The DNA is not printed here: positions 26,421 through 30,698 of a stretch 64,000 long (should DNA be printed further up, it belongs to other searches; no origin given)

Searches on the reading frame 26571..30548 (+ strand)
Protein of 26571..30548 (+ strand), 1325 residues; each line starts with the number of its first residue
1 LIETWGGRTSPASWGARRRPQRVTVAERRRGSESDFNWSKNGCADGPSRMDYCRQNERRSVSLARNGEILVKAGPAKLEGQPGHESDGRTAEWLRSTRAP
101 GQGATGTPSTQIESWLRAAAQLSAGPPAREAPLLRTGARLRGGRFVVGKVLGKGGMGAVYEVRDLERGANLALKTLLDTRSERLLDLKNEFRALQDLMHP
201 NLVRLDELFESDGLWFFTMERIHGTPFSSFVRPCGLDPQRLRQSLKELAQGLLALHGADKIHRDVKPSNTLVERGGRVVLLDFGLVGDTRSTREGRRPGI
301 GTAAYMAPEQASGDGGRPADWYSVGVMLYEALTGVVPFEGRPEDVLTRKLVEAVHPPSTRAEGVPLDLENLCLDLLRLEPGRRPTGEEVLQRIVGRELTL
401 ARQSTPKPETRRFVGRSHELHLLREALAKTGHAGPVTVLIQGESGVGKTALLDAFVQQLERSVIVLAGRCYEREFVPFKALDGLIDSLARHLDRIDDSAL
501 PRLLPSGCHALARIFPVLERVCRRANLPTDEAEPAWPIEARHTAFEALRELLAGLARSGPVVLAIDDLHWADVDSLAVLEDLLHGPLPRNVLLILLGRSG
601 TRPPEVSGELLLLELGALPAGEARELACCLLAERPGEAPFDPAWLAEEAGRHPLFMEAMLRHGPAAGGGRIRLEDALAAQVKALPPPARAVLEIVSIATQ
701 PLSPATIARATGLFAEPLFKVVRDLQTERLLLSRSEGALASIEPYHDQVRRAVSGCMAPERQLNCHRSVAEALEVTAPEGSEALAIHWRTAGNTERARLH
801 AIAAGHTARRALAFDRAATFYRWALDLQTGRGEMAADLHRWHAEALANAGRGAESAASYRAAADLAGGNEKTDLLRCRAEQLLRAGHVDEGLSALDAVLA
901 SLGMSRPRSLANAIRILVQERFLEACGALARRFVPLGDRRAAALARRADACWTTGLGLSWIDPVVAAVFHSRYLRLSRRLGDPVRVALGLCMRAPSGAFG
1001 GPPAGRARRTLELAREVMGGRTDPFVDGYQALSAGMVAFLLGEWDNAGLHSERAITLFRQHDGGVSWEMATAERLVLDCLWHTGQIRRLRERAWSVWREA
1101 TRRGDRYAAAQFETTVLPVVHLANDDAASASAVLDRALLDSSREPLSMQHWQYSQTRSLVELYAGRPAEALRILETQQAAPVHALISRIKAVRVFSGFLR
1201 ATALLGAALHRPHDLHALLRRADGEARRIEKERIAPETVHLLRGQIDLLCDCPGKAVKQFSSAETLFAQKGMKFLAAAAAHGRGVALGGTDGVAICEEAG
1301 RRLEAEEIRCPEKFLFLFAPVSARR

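Call 56: search_protein_families(library=pfam, proteins=[window:26571-30548:+])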
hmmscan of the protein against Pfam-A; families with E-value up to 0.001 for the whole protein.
window:26571-30548:+ (1325 aa): 6 families
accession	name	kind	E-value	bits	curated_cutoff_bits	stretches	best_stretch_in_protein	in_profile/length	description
PF00069.31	Pkinase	-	6.5e-40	137.6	31.7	1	146-392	2-260/263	Protein kinase domain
PF13191.12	AAA_16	-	2.8e-27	96.7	32.6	1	412-594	1-167/167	AAA ATPase domain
PF07714.23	PK_Tyr_Ser-Thr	-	2.8e-22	79.7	23.1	1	147-392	3-257/258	Protein tyrosine and serine/threonine kinase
PF13401.12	AAA_22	-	1.6e-06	28.9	27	1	438-597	8-122/130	AAA domain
PF03109.22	ABC1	-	8e-05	22.3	22.9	1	217-290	145-218/244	ABC1 atypical kinase-like domain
PF05729.18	NACHT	-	0.00091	19.5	26.7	0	437-461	2-26/167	NACHT domain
